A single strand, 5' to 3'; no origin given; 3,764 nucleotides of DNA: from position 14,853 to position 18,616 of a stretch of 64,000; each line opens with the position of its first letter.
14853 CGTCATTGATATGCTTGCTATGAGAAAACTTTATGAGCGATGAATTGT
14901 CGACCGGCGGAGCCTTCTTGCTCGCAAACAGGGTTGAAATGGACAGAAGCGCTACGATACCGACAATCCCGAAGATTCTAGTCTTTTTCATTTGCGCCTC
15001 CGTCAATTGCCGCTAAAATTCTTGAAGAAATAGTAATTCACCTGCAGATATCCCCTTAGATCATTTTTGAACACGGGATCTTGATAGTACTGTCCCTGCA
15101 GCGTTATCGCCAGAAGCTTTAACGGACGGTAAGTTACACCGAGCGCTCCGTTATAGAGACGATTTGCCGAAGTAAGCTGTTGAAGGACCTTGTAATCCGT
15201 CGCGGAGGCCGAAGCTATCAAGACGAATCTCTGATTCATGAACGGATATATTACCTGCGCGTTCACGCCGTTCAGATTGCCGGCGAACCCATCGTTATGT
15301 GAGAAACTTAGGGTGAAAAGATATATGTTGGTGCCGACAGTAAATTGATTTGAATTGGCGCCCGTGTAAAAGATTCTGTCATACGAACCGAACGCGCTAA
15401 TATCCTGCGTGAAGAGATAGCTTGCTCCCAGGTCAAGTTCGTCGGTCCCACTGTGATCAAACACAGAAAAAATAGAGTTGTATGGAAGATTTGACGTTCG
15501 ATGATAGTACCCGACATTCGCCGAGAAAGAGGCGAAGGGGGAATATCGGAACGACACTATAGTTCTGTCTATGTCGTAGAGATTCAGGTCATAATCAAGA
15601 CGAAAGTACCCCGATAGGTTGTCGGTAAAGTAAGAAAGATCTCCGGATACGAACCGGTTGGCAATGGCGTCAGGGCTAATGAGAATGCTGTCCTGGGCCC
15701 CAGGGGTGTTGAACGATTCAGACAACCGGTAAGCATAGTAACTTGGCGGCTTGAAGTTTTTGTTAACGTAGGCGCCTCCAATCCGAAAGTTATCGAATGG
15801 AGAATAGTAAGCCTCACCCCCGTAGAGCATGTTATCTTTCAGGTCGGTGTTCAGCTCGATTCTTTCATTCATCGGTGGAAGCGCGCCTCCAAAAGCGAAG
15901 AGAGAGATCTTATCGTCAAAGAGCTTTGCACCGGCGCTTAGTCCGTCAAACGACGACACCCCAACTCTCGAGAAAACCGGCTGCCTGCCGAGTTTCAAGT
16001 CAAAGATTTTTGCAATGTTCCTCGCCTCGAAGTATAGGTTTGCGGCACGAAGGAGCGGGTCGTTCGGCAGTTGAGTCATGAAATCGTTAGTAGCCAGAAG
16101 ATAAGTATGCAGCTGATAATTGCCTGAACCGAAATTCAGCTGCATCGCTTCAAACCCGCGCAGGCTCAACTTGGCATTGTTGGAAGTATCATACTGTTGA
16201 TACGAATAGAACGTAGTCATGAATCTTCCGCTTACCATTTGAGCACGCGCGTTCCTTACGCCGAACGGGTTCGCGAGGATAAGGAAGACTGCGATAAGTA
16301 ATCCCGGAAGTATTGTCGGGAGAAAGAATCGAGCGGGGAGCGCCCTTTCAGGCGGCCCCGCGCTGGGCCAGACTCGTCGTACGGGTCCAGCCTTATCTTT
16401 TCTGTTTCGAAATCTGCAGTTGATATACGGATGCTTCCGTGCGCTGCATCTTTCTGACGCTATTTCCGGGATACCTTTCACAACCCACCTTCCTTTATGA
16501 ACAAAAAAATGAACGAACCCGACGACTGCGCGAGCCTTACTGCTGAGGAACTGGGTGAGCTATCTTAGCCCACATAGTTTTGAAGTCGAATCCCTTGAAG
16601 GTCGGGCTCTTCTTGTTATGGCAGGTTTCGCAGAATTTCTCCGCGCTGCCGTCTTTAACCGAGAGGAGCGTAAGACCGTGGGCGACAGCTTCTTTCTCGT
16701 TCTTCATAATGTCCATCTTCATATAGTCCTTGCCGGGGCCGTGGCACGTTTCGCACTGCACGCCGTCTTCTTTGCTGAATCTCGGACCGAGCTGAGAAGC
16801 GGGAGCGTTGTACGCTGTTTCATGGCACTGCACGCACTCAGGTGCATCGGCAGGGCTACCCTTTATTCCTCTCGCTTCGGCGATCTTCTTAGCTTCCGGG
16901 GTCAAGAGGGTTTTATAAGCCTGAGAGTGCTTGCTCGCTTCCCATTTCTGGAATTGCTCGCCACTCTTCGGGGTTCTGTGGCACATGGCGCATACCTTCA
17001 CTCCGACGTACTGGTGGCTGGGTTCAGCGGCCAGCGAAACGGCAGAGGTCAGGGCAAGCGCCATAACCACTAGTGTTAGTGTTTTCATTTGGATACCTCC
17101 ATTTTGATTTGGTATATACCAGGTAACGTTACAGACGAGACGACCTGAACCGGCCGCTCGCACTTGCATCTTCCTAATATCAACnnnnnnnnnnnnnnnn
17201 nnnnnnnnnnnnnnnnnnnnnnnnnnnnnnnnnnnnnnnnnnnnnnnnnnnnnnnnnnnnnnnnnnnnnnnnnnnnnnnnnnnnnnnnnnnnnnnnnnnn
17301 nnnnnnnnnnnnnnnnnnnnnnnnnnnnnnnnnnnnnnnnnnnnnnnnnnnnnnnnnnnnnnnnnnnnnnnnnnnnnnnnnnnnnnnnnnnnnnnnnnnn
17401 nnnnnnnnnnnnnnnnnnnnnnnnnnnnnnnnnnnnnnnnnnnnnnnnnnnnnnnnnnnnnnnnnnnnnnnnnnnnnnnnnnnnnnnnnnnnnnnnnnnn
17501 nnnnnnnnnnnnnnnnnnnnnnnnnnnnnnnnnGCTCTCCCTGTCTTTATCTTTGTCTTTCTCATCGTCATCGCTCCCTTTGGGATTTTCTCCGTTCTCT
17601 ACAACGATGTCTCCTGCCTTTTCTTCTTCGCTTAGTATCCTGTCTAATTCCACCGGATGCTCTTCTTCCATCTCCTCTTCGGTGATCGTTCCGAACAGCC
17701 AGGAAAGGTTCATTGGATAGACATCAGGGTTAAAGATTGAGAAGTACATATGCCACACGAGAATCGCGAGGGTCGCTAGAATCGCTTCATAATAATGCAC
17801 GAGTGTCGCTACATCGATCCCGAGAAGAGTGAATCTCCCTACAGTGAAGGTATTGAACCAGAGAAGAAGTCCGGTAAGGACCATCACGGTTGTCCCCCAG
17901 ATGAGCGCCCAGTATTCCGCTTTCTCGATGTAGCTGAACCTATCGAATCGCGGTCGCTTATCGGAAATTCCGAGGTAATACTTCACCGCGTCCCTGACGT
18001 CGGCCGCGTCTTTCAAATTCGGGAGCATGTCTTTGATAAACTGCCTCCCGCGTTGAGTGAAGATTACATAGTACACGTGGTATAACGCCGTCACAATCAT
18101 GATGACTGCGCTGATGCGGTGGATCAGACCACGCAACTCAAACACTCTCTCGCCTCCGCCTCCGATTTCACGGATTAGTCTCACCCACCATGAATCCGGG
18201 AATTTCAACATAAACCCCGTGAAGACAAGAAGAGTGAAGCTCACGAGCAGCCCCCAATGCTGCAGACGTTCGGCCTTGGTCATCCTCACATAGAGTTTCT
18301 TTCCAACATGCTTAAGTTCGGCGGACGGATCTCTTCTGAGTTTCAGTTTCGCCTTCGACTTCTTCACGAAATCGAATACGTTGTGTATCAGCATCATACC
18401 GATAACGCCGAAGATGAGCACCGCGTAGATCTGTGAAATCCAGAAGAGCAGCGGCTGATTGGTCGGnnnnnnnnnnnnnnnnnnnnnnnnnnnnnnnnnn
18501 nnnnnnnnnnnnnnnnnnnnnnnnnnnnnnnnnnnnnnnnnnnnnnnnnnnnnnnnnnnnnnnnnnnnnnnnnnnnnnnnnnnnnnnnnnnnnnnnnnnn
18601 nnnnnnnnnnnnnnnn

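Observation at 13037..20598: Seven-gene operon encoding a complete inner-membrane-to-surface multihaem electron conduit (42 haem motifs)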

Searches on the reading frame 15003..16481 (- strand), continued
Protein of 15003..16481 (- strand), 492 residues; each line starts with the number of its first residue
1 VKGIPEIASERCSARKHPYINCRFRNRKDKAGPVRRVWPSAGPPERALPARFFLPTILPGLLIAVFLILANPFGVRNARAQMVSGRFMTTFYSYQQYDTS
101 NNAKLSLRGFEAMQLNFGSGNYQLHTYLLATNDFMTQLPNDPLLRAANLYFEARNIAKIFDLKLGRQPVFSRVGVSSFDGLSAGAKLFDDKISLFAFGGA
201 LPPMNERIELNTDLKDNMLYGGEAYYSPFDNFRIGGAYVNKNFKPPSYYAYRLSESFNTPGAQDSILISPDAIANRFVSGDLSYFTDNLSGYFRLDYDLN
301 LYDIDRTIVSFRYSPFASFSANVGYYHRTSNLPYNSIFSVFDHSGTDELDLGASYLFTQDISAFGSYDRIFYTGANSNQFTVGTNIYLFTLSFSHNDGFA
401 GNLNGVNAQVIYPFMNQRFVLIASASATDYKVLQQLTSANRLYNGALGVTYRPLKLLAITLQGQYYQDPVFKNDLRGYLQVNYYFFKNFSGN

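Call 87: search_protein_representatives(alignment_id=A1)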
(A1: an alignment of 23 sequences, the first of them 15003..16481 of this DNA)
Query: 23 sequences, 431 profile positions. Proteins with E-value up to 0.001 (for the whole library): 510; up to 1e-10: 325; up to 1e-30: 143. The best 150 are listed.
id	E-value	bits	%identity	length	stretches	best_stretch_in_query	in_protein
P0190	1.9e-182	623.7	-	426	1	1-430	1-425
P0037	1.1e-175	601.4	-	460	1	5-429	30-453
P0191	8.2e-160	549.1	-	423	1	1-428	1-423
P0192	1.1e-156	538.8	-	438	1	7-429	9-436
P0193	2.9e-135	468.2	-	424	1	2-426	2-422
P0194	6.6e-133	460.4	-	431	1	4-428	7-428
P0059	6.1e-131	454.0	-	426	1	6-429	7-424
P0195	2.2e-128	445.5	-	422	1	7-429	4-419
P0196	3.4e-127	441.6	-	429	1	6-429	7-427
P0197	1.0e-124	433.5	-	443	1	4-428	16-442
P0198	5.6e-119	414.5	-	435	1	4-429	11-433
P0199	1.4e-116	406.6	-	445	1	8-429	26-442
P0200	2.3e-116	405.9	-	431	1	1-429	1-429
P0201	8.5e-116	404.0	-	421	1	13-430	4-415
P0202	1.5e-115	403.3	-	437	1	7-429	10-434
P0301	8.3e-36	140.5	-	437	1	11-425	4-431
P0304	6.1e-35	137.6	-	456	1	13-425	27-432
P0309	4.4e-34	134.8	-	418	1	6-421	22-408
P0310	9.0e-34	133.8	-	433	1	8-424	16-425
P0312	1.7e-33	132.9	-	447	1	9-426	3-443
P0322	7.9e-32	127.4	-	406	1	6-418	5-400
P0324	1.5e-31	126.4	-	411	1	5-422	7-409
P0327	3.4e-31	125.3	-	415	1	8-422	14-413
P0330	8.6e-31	124.0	-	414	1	8-422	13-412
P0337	1.2e-29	120.2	-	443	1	7-426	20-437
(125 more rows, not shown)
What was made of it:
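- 15003..16481 (-): g5: outer-membrane beta-barrel of about 22 strands from an uncurated FCB-wide family. It is the counterpart of IALB_1839. There are 510 family representatives (call 87).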

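Call 88: list_cluster_members(proteins=[P0301, P0304, P0309, P0310, P0312, P0322, P0324, P0327, P0330, P0337])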
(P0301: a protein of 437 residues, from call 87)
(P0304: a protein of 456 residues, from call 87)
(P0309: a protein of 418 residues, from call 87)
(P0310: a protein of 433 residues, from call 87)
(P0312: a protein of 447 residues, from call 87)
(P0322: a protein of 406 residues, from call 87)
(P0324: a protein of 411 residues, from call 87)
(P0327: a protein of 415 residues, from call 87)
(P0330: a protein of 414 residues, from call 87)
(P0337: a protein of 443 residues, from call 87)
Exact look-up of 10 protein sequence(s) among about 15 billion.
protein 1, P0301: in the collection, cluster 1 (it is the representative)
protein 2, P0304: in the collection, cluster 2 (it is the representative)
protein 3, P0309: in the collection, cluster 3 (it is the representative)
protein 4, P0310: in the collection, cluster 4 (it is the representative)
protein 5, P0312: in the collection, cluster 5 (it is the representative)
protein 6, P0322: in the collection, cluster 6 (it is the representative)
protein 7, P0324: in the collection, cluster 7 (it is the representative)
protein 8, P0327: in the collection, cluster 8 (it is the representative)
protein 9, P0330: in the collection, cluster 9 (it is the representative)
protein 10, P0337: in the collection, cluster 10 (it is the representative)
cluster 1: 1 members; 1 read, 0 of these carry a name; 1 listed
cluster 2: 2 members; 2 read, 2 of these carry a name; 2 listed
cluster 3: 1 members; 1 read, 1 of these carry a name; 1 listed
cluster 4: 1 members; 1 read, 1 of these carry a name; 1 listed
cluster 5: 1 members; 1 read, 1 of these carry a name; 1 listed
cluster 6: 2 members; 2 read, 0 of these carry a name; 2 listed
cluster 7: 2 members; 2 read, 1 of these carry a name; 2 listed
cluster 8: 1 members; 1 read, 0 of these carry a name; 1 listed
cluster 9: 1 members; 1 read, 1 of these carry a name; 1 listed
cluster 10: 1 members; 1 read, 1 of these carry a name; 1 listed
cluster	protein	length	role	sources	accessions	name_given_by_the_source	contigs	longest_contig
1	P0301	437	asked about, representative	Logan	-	-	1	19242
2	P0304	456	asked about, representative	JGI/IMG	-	hypothetical protein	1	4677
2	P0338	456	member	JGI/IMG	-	hypothetical protein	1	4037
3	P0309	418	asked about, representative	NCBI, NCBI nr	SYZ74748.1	exported hypothetical protein [Candidatus Zixiibacteriota bacterium] | exported hypothetical protein [candidate division Zixibacteria bacterium]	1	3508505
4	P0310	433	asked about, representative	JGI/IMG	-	hypothetical protein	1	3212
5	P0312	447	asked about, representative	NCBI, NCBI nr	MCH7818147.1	MAG: hypothetical protein IIB40_01155 [Candidatus Marinimicrobia bacterium] | hypothetical protein [Candidatus Neomarinimicrobiota bacterium]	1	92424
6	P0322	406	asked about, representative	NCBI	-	-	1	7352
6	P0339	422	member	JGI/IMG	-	-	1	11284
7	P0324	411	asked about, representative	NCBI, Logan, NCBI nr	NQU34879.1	MAG: hypothetical protein HQ521_16755 [Bacteroidetes bacterium] | hypothetical protein [Bacteroidota bacterium]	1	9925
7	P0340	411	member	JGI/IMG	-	-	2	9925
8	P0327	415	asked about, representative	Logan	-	-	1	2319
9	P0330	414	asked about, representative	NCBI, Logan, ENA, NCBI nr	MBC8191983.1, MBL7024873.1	MAG: hypothetical protein ISR87_05405 [Candidatus Marinimicrobia bacterium] | hypothetical protein [FCB group bacterium]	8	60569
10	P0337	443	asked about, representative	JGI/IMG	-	hypothetical protein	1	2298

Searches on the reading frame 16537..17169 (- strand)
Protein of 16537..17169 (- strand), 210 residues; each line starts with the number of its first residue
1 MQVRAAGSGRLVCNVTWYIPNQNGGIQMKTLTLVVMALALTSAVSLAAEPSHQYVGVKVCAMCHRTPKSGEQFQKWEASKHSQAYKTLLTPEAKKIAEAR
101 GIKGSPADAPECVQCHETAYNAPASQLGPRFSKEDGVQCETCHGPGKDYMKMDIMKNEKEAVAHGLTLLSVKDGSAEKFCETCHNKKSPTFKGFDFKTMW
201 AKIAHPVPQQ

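Call 4: search_protein_families(library=pfam, proteins=[window:16537-17169:-], max_evalue=0.1)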
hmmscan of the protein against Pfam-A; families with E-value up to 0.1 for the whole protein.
window:16537-17169:- (210 aa): 10 families
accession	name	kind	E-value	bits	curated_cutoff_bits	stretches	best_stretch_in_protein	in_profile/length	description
PF13435.11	Cytochrome_C554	-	7.1e-19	69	20.8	1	59-144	1-84/84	Cytochrome c554 and c-prime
PF22113.1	Mtrc-MtrF_II-IV_dom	-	3.2e-07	30.5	30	1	57-149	81-169/176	Outer membrane cytochrome MtrC/MtrF-like, domains II/IV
PF14522.11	Cytochrome_C7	-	4.6e-07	30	24.8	2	56-143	12-66/67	Cytochrome c7 and related cytochrome c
PF09699.15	Paired_CXXCH_1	-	1.4e-05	25.1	20.6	0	106-145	3-38/41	Doubled CXXCH motif (Paired_CXXCH_1)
PF03264.19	Cytochrom_NNT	-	2.5e-05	24.5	24.1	1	112-152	39-81/174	NapC/NirT cytochrome c family, N-terminal region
PF02085.21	Cytochrom_CIII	-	0.00029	21.6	22.9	1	52-143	28-101/101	Class III cytochrome C family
PF14537.11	Cytochrom_c3_2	-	0.00096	20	25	0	111-187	8-67/79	Cytochrome c3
PF00684.25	DnaJ_CXXCXGXG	-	0.0028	18.3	32.7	1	107-148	12-53/65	DnaJ central domain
PF03107.22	C1_2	-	0.017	15.8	26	0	164-190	5-30/48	C1 domain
PF13442.11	Cytochrome_CBB3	-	0.036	14.8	27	0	57-79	11-33/68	Cytochrome C oxidase, cbb3-type, subunit III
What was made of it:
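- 16537..17088 (-): g4: secreted tetrahaem cytochrome (c554-like), a candidate periplasmic shuttle. It is the counterpart of IALB_1840. PF13435 E 7e-19 (call 4).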

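Call 5: search_protein_families(library=ncbifam, proteins=[window:16537-17169:-], max_evalue=0.1)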
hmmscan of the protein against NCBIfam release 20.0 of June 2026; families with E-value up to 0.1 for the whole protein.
window:16537-17169:- (210 aa): 16 families
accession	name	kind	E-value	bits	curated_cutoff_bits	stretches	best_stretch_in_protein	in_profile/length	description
NF041198.1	UshA_like_PCGU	equivalog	2.1e-14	53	275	1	50-190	401-515/519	UshA-like (seleno)protein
NF043010.1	Cyt554_Nsmonas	equivalog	1.8e-10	40.6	400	1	32-184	6-161/238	cytochrome c-550 CycA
NF041028.1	decahem_GSU2203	exception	7.4e-06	25.4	325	1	110-187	37-111/317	GSU2203 family decaheme c-type cytochrome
TIGR03508.1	decahem_SO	subfamily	8.6e-06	25.4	192.2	1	111-187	4-80/258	DmsE family decaheme c-type cytochrome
TIGR03507.1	decahem_SO1788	subfamily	7.4e-05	21.4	209.3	1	53-190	175-308/672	OmcA/MtrC family decaheme c-type cytochrome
NF041895.1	choice_anch_V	domain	0.0006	19.9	42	0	96-121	10-36/150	choice-of-anchor V domain-containing protein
TIGR01905.1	paired_CXXCH_1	subfamily_domain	0.0021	17.9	25.2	0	111-118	8-15/41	doubled CXXCH domain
NF033196.2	c_type_nonphoto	exception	0.0022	18.1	70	1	130-161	21-52/98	c-type cytochrome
TIGR01904.2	GSu_C4xC__C2xCH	domain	0.009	15.8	27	0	113-147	27-60/73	CxxxxCH/CxxCH domain c-type cytochrome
TIGR03153.1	cytochr_NrfH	equivalog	0.026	14.6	134.2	0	60-143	55-133/138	cytochrome c nitrite reductase small subunit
NF045722.1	c3_cytochr_TmcA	equivalog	0.041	13.7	114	0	107-155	55-99/125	acidic tetraheme cytochrome c3 TmcA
TIGR03791.1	TTQ_mauG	equivalog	0.043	13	443.85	0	127-162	14-49/291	tryptophan tryptophylquinone biosynthesis enzyme MauG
NF045713.1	CxxCH_16_HmcA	equivalog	0.043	12.4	400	0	59-186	78-183/541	sulfate respiration complex hexadecaheme cytochrome HmcA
TIGR04257.1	nanowire_3heme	domain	0.082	13.1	40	0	110-144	24-59/75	c(7)-type cytochrome triheme domain-containing protein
NF040968.1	FeS_ExtO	equivalog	0.087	11.6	200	1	91-193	21-119/416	selenite/tellurite reduction operon b-type cytochrome iron-sulfur cluster-binding subunit ExtO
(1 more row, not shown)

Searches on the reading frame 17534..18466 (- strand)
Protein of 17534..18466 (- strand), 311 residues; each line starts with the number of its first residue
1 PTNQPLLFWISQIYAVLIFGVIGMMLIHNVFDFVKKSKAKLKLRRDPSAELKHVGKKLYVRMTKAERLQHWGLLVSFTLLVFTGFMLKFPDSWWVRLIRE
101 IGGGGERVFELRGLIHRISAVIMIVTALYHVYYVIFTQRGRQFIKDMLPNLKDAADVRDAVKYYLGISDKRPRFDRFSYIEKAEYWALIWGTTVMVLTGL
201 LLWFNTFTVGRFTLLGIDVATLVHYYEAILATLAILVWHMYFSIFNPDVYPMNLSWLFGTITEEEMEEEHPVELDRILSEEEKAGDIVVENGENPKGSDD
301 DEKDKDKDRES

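Call 37: search_solved_structures(query=window:17534-18466:-, max_evalue=1, show_alignments=3)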
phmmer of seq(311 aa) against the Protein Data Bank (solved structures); distinct sequences matched with E-value up to 1: 1.
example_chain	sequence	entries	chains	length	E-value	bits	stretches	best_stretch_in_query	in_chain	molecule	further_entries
1kqf_C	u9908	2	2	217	1.7e-05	27.6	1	57-245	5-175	FORMATE DEHYDROGENASE, NITRATE-INDUCIBLE, CYTOCHROME B556(FDN) SUBUNIT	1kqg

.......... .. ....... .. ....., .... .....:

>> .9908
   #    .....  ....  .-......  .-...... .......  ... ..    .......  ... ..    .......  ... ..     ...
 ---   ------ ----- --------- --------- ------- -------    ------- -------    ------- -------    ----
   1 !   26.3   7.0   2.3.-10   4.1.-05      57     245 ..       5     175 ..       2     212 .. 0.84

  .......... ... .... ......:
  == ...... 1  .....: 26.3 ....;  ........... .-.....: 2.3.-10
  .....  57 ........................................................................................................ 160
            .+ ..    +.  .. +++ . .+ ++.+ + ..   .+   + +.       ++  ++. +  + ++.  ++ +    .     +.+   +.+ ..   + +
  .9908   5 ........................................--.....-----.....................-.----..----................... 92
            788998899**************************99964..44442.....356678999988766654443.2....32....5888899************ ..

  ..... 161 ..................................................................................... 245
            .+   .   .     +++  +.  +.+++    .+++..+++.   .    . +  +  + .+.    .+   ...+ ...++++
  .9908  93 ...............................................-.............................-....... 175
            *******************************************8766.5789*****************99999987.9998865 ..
